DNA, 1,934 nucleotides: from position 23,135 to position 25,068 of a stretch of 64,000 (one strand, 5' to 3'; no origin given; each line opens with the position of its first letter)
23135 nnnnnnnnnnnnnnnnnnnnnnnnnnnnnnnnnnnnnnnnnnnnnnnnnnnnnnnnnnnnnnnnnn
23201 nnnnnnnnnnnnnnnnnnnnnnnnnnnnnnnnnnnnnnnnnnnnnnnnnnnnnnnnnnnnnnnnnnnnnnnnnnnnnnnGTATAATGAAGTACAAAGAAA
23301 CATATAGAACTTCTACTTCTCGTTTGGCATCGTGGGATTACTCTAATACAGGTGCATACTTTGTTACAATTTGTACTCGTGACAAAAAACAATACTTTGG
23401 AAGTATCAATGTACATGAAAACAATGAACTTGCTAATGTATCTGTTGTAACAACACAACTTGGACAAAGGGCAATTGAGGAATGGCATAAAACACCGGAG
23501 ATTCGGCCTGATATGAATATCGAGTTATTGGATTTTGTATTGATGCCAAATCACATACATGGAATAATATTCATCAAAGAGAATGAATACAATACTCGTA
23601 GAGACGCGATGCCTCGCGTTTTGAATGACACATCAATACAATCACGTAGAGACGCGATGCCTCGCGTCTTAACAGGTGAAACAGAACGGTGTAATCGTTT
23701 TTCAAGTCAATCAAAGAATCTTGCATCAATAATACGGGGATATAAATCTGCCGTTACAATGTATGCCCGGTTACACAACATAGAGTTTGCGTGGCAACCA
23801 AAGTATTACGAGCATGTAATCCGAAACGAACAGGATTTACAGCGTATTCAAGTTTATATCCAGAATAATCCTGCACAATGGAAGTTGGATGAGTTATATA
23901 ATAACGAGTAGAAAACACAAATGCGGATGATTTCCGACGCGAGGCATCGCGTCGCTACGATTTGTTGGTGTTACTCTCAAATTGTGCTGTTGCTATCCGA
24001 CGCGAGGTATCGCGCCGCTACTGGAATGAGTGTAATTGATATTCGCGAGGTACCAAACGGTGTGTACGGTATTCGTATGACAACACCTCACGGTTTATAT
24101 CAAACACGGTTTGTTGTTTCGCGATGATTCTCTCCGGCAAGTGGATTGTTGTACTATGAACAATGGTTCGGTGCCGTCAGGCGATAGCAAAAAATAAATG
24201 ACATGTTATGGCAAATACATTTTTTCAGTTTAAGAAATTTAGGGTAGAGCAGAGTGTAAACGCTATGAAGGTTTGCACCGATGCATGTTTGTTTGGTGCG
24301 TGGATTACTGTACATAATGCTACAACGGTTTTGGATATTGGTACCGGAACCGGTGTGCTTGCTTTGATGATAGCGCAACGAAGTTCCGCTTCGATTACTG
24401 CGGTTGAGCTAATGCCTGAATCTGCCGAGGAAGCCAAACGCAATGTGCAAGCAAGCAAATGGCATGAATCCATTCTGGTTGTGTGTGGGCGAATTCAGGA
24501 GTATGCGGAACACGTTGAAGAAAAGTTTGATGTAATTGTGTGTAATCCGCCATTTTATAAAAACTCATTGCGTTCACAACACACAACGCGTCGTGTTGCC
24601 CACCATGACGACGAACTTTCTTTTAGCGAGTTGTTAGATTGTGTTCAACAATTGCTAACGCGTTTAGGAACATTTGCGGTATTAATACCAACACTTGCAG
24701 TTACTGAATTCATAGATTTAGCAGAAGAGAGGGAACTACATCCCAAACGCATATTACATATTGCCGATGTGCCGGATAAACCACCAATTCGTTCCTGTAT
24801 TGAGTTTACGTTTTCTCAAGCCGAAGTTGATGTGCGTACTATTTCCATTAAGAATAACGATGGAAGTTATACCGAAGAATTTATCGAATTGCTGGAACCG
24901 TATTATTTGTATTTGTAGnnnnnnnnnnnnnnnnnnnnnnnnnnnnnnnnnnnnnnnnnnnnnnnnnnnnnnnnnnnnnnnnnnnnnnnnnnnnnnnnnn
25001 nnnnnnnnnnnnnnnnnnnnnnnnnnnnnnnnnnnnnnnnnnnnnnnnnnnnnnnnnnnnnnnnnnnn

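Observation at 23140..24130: RAYT/IS200-like transposase embedded in REP-like hairpins at the 3' end of a T9SS cargo gene, with a 135 bp duplication of the CTD-coding tail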

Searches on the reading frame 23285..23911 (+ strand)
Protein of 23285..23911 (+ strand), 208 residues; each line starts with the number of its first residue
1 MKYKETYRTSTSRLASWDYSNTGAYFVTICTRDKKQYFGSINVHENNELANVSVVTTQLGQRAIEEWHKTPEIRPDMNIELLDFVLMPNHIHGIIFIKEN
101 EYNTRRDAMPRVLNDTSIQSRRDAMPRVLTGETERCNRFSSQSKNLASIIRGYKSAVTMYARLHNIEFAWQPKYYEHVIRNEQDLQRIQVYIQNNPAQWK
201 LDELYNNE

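Call 4: search_protein_families(library=pfam, proteins=[window:23285-23911:+], max_evalue=0.01)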
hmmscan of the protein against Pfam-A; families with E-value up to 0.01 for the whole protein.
window:23285-23911:+ (208 aa): 1 family
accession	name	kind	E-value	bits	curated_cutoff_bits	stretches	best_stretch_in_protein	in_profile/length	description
PF01797.21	Y1_Tnp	-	0.00012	22.6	23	0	71-99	33-61/121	Transposase IS200 like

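Call 7: search_protein_families(library=ncbifam, proteins=[window:23285-23911:+], max_evalue=0.01)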
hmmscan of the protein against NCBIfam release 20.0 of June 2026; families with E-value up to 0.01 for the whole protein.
window:23285-23911:+ (208 aa): 1 family
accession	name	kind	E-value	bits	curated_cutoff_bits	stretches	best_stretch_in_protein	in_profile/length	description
NF047646.1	REP_Tyr_transpos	equivalog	3.5e-14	52.9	80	1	72-198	40-133/146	REP-associated tyrosine transposase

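Call 8: find_encoding_contigs(protein=window:23285-23911:+, flank=10000, max_places=10)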
Protein window:23285-23911:+ (208 aa): 1 contig read that carries it; 1 place shown.
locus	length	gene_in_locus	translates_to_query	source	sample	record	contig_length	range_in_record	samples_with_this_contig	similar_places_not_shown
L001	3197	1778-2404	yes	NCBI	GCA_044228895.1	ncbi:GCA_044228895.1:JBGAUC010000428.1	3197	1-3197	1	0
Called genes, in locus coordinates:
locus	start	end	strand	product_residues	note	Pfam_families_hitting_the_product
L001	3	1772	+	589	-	?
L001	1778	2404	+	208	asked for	-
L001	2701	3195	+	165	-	?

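Call 10: find_homologous_proteins(query=window:23285-23911:+, max_evalue=0.00001)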
Query window:23285-23911:+ (208 aa): 2019 proteins with E <= 0.00001 among 2088 candidates; the best 120 are listed.
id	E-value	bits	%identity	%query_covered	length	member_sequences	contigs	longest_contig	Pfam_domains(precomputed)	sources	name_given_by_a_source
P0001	2.7e-137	473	100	100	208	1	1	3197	-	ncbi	-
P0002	9.2e-102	357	78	100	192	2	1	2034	PF01797.22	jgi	-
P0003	2.0e-89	316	99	69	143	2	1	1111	-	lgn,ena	-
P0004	2.6e-75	270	60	99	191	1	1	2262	PF01797.22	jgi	-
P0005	1.8e-59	219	35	98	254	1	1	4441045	PF08259.17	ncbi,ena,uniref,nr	ncbi:transposase [Marinifilum fragile]|uniref:transposase n=1 Tax=Marinifilum fragile TaxID=570161 R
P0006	1.6e-56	209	51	98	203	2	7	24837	-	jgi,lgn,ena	-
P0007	1.8e-56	209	50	98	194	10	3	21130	-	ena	-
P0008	2.9e-56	208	51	98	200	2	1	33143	-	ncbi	-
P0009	2.9e-56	208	50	98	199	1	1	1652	-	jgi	jgi:putative transposase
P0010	4.8e-56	207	50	98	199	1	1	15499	-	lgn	-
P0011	5.9e-56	207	51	98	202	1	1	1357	-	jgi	-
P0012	6.3e-56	207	48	99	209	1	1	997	-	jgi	jgi:REP element-mobilizing transposase RayT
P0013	3.3e-55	205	49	98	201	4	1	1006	-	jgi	jgi:REP element-mobilizing transposase RayT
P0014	4.8e-55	204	49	98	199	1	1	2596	-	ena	-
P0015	7.1e-55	204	51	98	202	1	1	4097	-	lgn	-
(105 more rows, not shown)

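Call 13: find_encoding_contigs(protein=P0002, flank=10000)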
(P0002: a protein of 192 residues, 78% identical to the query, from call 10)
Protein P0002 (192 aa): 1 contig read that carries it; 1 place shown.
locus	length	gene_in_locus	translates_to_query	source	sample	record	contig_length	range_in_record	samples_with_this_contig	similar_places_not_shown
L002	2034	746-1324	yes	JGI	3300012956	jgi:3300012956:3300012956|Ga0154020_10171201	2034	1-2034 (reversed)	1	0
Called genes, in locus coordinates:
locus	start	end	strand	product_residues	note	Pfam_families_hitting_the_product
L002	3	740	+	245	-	?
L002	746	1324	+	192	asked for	PF01797:Y1_Tnp (faint)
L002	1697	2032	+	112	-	?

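Call 14: find_encoding_contigs(protein=P0004, flank=10000)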
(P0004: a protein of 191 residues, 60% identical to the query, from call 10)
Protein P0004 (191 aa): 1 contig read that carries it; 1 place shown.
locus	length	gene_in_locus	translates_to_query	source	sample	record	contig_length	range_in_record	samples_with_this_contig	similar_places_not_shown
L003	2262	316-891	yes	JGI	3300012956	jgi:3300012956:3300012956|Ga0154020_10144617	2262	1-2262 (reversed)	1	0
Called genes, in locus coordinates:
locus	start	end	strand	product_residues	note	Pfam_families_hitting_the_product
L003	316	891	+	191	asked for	PF01797:Y1_Tnp (faint)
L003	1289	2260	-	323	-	?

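Call 15: find_encoding_contigs(protein=P0003, flank=10000)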
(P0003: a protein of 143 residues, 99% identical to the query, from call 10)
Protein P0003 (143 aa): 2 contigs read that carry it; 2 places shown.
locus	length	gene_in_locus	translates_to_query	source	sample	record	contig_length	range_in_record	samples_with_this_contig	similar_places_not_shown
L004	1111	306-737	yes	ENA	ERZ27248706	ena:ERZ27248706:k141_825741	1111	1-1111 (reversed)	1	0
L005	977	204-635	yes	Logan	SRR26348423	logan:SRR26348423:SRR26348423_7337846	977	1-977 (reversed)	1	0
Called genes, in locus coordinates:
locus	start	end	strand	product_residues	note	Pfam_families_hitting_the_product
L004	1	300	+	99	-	?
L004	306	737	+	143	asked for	-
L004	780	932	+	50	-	-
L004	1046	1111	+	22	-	?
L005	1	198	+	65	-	?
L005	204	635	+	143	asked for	-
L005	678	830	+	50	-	-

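Call 24: find_related_loci(query=A3, collection=metagenome_contigs, flank=4000)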
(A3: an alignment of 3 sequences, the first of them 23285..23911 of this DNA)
Query A3 (208 aa) in metagenome_contigs; peptide patterns used: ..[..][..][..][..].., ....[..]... (x = any residue, [..] = any of these).
600 stretches matched a pattern (row limit reached: there are more); 582 encode a relative of the query (tblastn E <= 1e-3); the best 80 are kept; 80 distinct loci.
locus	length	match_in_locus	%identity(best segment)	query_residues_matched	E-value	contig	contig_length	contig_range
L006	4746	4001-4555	43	2-206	6e-49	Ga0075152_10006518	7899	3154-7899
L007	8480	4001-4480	43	4-198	7e-47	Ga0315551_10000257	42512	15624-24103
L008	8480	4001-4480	43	4-198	7e-47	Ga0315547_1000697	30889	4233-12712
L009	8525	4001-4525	42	2-203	5e-47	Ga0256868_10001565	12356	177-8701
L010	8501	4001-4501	40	1-202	1e-45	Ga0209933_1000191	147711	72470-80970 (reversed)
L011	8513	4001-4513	40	2-205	8e-45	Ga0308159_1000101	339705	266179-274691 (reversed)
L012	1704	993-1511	39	3-199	2e-45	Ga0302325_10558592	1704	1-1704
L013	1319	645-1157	40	2-205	1e-45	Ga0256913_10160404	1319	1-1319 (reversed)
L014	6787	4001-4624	37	3-206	5e-43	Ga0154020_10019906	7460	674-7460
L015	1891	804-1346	37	2-206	1e-42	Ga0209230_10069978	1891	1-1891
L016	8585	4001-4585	38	2-208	3e-42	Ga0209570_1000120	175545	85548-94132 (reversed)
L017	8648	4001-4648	36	2-208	3e-41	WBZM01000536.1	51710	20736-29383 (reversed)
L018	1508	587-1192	37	2-207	1e-41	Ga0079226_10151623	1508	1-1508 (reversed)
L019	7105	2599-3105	38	2-206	1e-40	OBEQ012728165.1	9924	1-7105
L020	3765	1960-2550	39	2-205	3e-40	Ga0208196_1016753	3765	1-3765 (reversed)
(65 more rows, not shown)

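Call 61: search_solved_structures(query=window:23285-23911:+, max_evalue=1, show_alignments=2)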
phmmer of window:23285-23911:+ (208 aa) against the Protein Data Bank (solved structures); distinct sequences matched with E-value up to 1: 1.
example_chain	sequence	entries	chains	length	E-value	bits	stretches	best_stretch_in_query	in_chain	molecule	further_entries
4er8_A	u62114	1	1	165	0.00066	22.5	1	164-198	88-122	TnpArep for protein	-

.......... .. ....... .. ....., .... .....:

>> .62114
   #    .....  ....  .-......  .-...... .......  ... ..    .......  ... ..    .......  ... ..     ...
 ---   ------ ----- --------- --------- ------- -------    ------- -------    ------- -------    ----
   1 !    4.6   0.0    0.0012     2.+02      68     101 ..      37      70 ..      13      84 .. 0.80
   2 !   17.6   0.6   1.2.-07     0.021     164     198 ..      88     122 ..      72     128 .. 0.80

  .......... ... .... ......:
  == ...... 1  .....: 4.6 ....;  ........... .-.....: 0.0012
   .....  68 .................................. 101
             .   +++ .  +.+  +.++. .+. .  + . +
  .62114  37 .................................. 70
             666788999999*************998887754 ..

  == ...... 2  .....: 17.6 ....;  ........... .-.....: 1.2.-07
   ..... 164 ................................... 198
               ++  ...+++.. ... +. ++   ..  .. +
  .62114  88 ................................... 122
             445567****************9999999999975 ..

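Call 74: predict_structure(alignment_id=A2)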
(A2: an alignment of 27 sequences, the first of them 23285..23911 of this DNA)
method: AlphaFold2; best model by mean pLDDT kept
length: 208 residues; sequences in the alignment: 27
mean_pLDDT: 73.4   pTM: 0.71
mean pLDDT of the five models: 73.4, 73.1, 72.8, 70.8, 68.4
residues with pLDDT >= 90: 78; 70-90: 54; 50-70: 27; < 50: 49
segments of 3 or more residues with pLDDT < 50: 1-13, 107-139
pLDDT, mean of each block of 10 residues (from residue 1): 38 54 88 92 61 83 95 87 92 90 57 33 32 46 83 96 96 89 87 80 61
secondary structure, 60 per line:
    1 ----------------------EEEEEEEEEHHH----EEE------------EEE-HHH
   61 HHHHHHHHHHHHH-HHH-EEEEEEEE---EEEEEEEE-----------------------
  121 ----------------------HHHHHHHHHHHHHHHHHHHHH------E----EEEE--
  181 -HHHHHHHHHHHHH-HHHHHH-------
elements in order: E23-31 E39-41 E54-56 H58-73 E79-86 E90-97 H143-163 E175-178 H182-194 H196-201

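Call 76: fold_search(model_id=the predicted structure, library=pdb)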
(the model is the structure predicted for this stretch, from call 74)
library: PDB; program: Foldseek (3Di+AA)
matches with E <= 10: 882; with E <= 0.001: 28
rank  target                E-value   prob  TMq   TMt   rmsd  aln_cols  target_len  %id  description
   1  4er8_A                2.0e-07  1.00  0.43  0.54   9.5       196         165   17  Structure of the REP associates tyrosine transposase bound to a REP hairpin (released 2012-08-15)
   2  2vju_B                1.9e-05  1.00  0.44  0.65   7.3       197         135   12  Crystal structure of the IS608 transposase in complex with the complete Right end 35-mer DNA and manganese (released 2008-02-19)
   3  2vju_A                2.5e-05  1.00  0.41  0.64   7.7       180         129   11  Crystal structure of the IS608 transposase in complex with the complete Right end 35-mer DNA and manganese (released 2008-02-19)
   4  2a6m_B                2.5e-05  1.00  0.41  0.56  13.3       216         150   11  Crystal Structure of the ISHp608 Transposase (released 2005-10-25)
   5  2xm3_A                2.9e-05  1.00  0.38  0.59   7.2       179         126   13  Deinococcus radiodurans ISDra2 Transposase Left end DNA complex (released 2010-10-13)
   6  2xm3_D                3.5e-05  1.00  0.38  0.58   7.4       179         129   13  Deinococcus radiodurans ISDra2 Transposase Left end DNA complex (released 2010-10-13)
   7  2vic_A                4.0e-05  1.00  0.41  0.55  12.8       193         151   10  CRYSTAL STRUCTURE OF THE ISHP608 TRANSPOSASE IN COMPLEX with Left end 26- mer DNA and manganese (released 2008-02-19)
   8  2a6o_A                4.0e-05  1.00  0.40  0.53  12.9       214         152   10  Crystal Structure of the ISHp608 Transposase in Complex with Stem-loop DNA (released 2005-10-25)
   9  2vjv_A                4.2e-05  1.00  0.41  0.66   8.0       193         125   10  Crystal structure of the IS608 transposase in complex with left end 26-mer DNA hairpin and a 6-mer DNA representing th (released 2008-02-19)
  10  2xma_A                4.5e-05  1.00  0.41  0.58   9.2       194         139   11  DEINOCOCCUS RADIODURANS ISDRA2 TRANSPOSASE RIGHT END DNA COMPLEX (released 2010-10-13)
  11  2vih_B                5.7e-05  1.00  0.42  0.64   7.1       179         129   11  CRYSTAL STRUCTURE OF THE IS608 TRANSPOSASE IN COMPLEX WITH Left END 26-MER DNA (released 2008-02-19)
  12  2xma_E                5.7e-05  1.00  0.38  0.53   8.3       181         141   13  DEINOCOCCUS RADIODURANS ISDRA2 TRANSPOSASE RIGHT END DNA COMPLEX (released 2010-10-13)
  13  2xm3_C                6.1e-05  1.00  0.38  0.59   8.3       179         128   13  Deinococcus radiodurans ISDra2 Transposase Left end DNA complex (released 2010-10-13)
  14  2a6m_A                6.9e-05  1.00  0.41  0.62   9.2       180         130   11  Crystal Structure of the ISHp608 Transposase (released 2005-10-25)
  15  2xm3_B                6.9e-05  1.00  0.38  0.58   7.1       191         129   10  Deinococcus radiodurans ISDra2 Transposase Left end DNA complex (released 2010-10-13)
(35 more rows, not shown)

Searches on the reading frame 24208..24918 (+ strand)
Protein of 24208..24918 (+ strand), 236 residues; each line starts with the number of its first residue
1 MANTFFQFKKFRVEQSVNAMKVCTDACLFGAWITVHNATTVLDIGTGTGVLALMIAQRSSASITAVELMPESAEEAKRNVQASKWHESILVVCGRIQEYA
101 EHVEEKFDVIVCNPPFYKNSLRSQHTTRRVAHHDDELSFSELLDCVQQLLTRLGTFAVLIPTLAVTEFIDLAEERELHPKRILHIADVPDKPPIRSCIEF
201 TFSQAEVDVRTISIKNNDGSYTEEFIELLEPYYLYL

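Call 4: search_protein_families(library=pfam, proteins=[window:24208-24918:+], max_evalue=0.01)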
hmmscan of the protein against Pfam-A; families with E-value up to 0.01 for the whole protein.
window:24208-24918:+ (236 aa): 23 families
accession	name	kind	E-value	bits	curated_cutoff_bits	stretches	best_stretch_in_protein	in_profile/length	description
PF05175.20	MTS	-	1.1e-14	54.8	23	1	36-130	30-122/170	Methyltransferase small domain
PF13649.12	Methyltransf_25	-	1.5e-11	45.2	27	1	41-113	1-71/97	Methyltransferase domain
PF06325.19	PrmA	-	1.9e-11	44.4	22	1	24-113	148-233/296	Ribosomal protein L11 methyltransferase (PrmA)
PF13847.12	Methyltransf_31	-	4.3e-10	39.9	27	1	36-158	2-109/145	Methyltransferase domain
PF05971.18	Methyltransf_10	-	1.9e-08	34.4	23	1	36-131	101-202/299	RNA methyltransferase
PF08241.18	Methyltransf_11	-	4.7e-08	34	21.2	1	42-113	1-67/95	Methyltransferase domain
PF03602.21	Cons_hypoth95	-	5.2e-08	33.2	24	1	28-129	32-135/182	Conserved hypothetical protein 95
PF05401.17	NodS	-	9.1e-07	29.3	24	1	37-117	43-117/201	Nodulation protein S (NodS)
PF01596.23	Methyltransf_3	-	1.1e-06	28.5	22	1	7-102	13-111/204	O-methyltransferase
PF01135.25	PCMT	-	1.4e-06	28.7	20.3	1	30-94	66-131/210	Protein-L-isoaspartate(D-aspartate) O-methyltransferase (PCMT)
PF02475.24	TRM5-TYW2_MTfase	-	4.7e-06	27.1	28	1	35-115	34-113/164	TRM5/TYW2 methyltransferase domain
PF13489.12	Methyltransf_23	-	4.9e-06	26.8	27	1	40-113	25-88/164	Methyltransferase domain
PF01170.24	UPF0020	-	5.3e-06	26.7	22.3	1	57-124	73-138/197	RMKL-like, methyltransferase domain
PF08242.18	Methyltransf_12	-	7.9e-06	27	30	1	42-113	1-72/98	Methyltransferase domain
PF02353.26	CMAS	-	4e-05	23.5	27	1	35-111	60-132/273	Mycolic acid cyclopropane synthetase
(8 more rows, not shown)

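Call 7: search_protein_families(library=ncbifam, proteins=[window:24208-24918:+], max_evalue=0.01)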
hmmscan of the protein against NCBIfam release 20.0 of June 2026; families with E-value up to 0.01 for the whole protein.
window:24208-24918:+ (236 aa): 60 families (the best 25 are shown)
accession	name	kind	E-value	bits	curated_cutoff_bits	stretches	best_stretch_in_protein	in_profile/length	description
NF047853.1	tRm6a37MtseTrmN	equivalog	2.4e-60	204.3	350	1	6-235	12-243/244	tRNA(1)(Val) (adenine(37)-N(6))-methyltransferase TrmN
TIGR03534.1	RF_mod_PrmC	equivalog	3.1e-17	62.9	199.1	1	34-123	85-173/253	peptide chain release factor N(5)-glutamine methyltransferase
NF011529.0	PRK14968.1-3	equivalog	9.4e-14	51.3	162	1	7-117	4-109/198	putative methyltransferase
TIGR00536.1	hemK_fam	subfamily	4.4e-13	48.9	115.5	1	36-125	113-201/286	HemK family protein methyltransferase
TIGR03533.1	L3_gln_methyl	equivalog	5.9e-13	48.8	229.7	1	29-120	113-203/284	50S ribosomal protein L3 N(5)-glutamine methyltransferase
NF043040.1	corrin_prot_MT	hypoth_equivalog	3.1e-11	43.1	180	1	37-112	41-116/216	corrinoid protein-associated methyltransferase CpaM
TIGR00537.1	hemK_rel_arch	hypoth_equivalog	4.6e-11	42.7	87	1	25-119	7-95/179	HemK2/MTQ2 family protein methyltransferase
NF001785.0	PRK00517.2-2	equivalog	6.1e-10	38.7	188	1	37-140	145-244/282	50S ribosomal protein L11 methyltransferase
TIGR00406.1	prmA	equivalog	8.3e-10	38.6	183.15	1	25-113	147-232/288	50S ribosomal protein L11 methyltransferase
TIGR01983.1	UbiG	equivalog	5.5e-09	35.7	102.95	1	37-112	49-122/228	bifunctional 2-polyprenyl-6-hydroxyphenol methylase/3-demethylubiquinol 3-O-methyltransferase UbiG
NF011527.0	PRK14968.1-1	equivalog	1e-08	35.1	242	1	34-177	31-169/192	putative methyltransferase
NF007023.0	PRK09489.1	equivalog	1.7e-08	34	295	1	33-119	192-274/342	16S rRNA (guanine(1207)-N(2))-methyltransferase RsmC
NF011530.0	PRK14968.1-4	equivalog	3.6e-08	33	243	1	32-119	34-112/202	putative methyltransferase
TIGR02469.1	CbiT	equivalog_domain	5e-07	30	78.3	1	35-111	17-93/124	precorrin-6Y C5,15-methyltransferase (decarboxylating) subunit CbiT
NF011528.0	PRK14968.1-2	equivalog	6.1e-07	29.2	171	1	5-117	6-118/205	putative methyltransferase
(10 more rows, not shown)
